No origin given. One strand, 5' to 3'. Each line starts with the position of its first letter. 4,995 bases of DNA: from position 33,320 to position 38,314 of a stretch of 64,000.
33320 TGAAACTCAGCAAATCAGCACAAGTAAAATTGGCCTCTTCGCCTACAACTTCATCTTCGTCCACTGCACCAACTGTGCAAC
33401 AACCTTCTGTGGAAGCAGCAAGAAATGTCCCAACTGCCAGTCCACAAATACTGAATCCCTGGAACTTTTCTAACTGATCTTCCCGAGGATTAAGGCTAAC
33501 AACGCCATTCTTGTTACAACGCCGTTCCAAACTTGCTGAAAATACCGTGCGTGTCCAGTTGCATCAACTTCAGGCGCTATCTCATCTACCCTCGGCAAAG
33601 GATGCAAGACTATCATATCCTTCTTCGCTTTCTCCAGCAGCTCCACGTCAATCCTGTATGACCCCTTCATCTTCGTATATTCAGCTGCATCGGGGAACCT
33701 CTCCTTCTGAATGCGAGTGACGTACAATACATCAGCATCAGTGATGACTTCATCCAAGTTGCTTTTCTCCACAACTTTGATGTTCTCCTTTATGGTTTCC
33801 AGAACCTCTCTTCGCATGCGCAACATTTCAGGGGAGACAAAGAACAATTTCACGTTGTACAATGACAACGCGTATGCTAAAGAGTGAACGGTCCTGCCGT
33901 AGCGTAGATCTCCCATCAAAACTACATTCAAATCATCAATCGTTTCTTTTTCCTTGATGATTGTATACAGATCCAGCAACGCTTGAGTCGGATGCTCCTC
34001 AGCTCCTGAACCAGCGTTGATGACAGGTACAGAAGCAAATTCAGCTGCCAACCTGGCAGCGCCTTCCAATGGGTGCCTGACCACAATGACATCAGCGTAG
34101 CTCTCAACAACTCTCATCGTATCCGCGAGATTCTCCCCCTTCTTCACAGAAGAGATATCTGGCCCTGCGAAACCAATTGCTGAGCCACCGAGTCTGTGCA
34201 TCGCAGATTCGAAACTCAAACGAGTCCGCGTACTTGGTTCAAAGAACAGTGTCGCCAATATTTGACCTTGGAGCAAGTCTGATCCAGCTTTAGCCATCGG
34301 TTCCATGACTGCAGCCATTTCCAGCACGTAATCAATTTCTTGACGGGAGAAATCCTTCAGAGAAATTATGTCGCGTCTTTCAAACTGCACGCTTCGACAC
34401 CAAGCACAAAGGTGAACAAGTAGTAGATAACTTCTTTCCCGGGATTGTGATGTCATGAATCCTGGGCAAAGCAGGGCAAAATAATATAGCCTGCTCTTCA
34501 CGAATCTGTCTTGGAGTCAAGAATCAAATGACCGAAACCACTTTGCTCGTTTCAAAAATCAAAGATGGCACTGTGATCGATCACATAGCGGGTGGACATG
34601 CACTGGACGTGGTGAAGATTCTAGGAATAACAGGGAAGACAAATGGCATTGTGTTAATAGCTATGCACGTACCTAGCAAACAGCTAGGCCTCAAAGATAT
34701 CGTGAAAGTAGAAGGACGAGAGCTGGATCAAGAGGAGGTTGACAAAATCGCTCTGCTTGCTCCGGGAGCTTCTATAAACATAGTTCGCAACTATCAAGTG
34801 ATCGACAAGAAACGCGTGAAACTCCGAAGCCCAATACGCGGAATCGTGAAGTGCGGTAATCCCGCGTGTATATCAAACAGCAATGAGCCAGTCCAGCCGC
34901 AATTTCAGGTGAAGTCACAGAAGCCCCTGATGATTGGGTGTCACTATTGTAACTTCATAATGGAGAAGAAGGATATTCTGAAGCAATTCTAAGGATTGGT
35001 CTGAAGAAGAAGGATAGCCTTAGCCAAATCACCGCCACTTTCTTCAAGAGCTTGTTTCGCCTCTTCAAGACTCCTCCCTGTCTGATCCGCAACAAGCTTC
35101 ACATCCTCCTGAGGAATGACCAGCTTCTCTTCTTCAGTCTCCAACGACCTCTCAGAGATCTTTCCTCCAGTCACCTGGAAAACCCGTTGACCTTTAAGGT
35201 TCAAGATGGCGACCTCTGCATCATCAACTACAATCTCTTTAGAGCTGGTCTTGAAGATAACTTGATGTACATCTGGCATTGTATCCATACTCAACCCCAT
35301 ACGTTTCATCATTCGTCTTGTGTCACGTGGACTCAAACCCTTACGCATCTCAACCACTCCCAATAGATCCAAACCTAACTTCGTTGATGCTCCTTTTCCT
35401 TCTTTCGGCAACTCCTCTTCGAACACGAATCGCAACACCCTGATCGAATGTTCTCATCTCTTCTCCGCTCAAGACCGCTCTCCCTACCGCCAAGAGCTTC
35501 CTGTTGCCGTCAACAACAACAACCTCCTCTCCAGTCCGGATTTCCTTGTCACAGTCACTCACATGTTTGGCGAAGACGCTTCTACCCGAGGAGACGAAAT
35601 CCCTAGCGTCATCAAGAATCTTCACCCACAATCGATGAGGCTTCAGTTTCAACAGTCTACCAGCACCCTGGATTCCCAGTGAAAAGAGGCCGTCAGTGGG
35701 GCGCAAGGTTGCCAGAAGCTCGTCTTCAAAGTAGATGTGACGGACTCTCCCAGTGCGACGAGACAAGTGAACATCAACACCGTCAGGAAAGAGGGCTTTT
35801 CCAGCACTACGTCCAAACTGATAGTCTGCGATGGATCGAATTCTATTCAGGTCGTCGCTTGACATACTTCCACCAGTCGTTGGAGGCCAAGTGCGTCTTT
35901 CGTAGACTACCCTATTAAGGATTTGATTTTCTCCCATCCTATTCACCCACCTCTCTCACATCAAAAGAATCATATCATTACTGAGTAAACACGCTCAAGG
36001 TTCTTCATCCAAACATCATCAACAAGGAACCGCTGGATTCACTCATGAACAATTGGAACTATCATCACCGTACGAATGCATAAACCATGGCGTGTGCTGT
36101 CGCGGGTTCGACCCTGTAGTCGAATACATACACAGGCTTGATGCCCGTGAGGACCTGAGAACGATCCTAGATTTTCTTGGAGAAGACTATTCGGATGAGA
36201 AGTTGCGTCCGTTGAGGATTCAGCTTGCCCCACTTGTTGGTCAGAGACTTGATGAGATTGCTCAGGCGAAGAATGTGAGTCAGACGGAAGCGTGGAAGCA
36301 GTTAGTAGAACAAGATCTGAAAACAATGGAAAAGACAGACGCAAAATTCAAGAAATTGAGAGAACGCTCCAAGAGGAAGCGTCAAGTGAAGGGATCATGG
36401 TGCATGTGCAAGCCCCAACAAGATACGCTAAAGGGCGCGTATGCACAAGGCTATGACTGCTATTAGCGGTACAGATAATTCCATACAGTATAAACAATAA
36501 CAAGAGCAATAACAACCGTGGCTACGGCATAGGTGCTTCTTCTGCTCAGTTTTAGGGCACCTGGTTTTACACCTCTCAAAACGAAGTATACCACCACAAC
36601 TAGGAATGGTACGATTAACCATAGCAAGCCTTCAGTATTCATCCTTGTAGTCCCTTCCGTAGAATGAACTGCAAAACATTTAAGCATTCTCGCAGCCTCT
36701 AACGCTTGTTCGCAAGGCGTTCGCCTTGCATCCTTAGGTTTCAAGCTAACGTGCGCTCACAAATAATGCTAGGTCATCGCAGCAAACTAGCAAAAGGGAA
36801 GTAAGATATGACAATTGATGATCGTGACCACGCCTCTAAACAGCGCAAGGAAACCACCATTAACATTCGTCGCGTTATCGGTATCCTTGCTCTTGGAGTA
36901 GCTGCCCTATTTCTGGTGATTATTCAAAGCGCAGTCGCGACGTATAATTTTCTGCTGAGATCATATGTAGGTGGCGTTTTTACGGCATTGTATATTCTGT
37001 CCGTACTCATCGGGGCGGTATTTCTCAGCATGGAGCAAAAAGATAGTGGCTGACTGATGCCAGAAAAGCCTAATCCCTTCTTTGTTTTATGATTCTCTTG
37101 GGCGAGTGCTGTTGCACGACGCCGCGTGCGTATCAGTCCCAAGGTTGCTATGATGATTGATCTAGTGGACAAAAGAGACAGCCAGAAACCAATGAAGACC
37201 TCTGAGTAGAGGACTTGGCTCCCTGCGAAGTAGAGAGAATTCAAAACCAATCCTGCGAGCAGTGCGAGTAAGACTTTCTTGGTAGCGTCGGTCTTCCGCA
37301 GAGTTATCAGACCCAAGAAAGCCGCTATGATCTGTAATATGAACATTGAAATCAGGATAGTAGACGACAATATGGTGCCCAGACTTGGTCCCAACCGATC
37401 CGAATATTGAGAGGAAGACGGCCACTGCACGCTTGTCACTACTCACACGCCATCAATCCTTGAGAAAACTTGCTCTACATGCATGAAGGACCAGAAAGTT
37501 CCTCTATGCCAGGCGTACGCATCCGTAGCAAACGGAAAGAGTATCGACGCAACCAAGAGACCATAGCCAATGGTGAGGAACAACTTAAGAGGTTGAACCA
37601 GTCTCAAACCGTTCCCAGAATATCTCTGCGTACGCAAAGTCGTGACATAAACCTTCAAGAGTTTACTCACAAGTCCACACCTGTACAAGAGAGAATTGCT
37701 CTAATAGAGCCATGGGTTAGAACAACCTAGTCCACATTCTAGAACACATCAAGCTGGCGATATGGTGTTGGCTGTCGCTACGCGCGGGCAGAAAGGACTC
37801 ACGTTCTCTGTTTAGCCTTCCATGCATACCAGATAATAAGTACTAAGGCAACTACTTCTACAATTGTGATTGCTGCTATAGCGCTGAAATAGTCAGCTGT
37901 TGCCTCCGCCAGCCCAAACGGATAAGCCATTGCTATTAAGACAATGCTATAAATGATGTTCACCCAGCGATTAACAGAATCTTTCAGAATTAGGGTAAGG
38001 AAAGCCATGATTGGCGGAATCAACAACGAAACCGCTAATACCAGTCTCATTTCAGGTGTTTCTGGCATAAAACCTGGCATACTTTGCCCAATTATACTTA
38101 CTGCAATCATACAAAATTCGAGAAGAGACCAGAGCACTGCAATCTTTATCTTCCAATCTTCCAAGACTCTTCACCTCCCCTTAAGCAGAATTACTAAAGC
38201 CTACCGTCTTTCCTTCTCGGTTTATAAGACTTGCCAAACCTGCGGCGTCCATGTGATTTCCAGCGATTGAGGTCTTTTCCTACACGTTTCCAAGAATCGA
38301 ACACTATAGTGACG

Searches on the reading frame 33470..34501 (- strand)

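Call 24: search_protein_families(library=pfam, proteins=[window:33470-34501:-], max_evalue=0.01)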
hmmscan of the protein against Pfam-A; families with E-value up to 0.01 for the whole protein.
window:33470-34501:- (343 aa): 2 families
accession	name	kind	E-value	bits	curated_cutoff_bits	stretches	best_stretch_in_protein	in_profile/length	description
PF02729.26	OTCace_N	-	4.8e-50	169.9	29.9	1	43-182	1-147/148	Aspartate/ornithine carbamoyltransferase, carbamoyl-P binding domain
PF00185.30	OTCace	-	7.9e-33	114.2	29.4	1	190-337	2-156/157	Aspartate/ornithine carbamoyltransferase, Asp/Orn binding domain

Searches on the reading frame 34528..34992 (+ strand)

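Call 24: search_protein_families(library=pfam, proteins=[window:34528-34992:+], max_evalue=0.01)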
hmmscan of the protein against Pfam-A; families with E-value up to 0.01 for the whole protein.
window:34528-34992:+ (154 aa): 2 families
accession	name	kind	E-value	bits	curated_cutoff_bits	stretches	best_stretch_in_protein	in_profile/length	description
PF01948.23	PyrI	-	4.3e-31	107.4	25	1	7-98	2-93/93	Aspartate carbamoyltransferase regulatory chain, allosteric domain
PF02748.20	PyrI_C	-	8.8e-17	61.1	23.4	1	103-150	2-48/48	Aspartate carbamoyltransferase regulatory chain, metal binding domain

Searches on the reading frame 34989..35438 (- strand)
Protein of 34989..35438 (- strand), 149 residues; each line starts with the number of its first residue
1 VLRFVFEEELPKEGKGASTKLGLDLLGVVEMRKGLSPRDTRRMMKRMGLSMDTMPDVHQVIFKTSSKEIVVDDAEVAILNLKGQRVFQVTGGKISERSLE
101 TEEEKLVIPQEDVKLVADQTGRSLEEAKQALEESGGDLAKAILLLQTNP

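Call 24: search_protein_families(library=pfam, proteins=[window:34989-35438:-], max_evalue=0.01)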
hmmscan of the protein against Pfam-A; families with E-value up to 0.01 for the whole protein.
window:34989-35438:- (149 aa): 4 families
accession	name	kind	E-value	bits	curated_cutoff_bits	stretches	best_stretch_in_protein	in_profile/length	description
PF01849.23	NAC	-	1.6e-11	44.4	21.3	1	38-91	2-52/57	NAC domain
PF19026.7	UBA_HYPK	-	2.7e-06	27.1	27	1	107-142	2-37/41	HYPK UBA domain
PF03793.24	PASTA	-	0.004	17.5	23.2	0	116-135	3-22/64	PASTA domain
PF24767.1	UBA_At5g58720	-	0.0055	17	27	0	123-142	18-37/44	At5g58720 UBA-like domain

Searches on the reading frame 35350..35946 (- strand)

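Call 24: search_protein_families(library=pfam, proteins=[window:35350-35946:-], max_evalue=0.01)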
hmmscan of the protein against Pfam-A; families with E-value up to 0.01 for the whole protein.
window:35350-35946:- (198 aa): 3 families
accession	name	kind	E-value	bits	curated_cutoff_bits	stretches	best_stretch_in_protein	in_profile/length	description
PF14810.12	TGT_C2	-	2.8e-28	98.4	25.3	1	34-103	1-70/72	Patch-forming domain C2 of tRNA-guanine transglycosylase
PF01472.26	PUA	-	4.2e-20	71.9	24.8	1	108-178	3-73/74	PUA domain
PF03657.19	UPF0113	-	0.00023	21.8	23.8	1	121-159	15-53/73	UPF0113 PUA domain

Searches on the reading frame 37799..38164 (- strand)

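Call 24: search_protein_families(library=pfam, proteins=[window:37799-38164:-], max_evalue=0.01)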
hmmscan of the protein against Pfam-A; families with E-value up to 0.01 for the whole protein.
window:37799-38164:- (121 aa): 2 families
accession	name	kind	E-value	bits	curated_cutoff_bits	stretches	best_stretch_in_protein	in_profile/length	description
PF19851.4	DUF6326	-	0.0053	17.5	24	1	31-117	48-130/135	Family of unknown function (DUF6326)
PF03092.22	BT1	-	0.0057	15.9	22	1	9-116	123-228/432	BT1 family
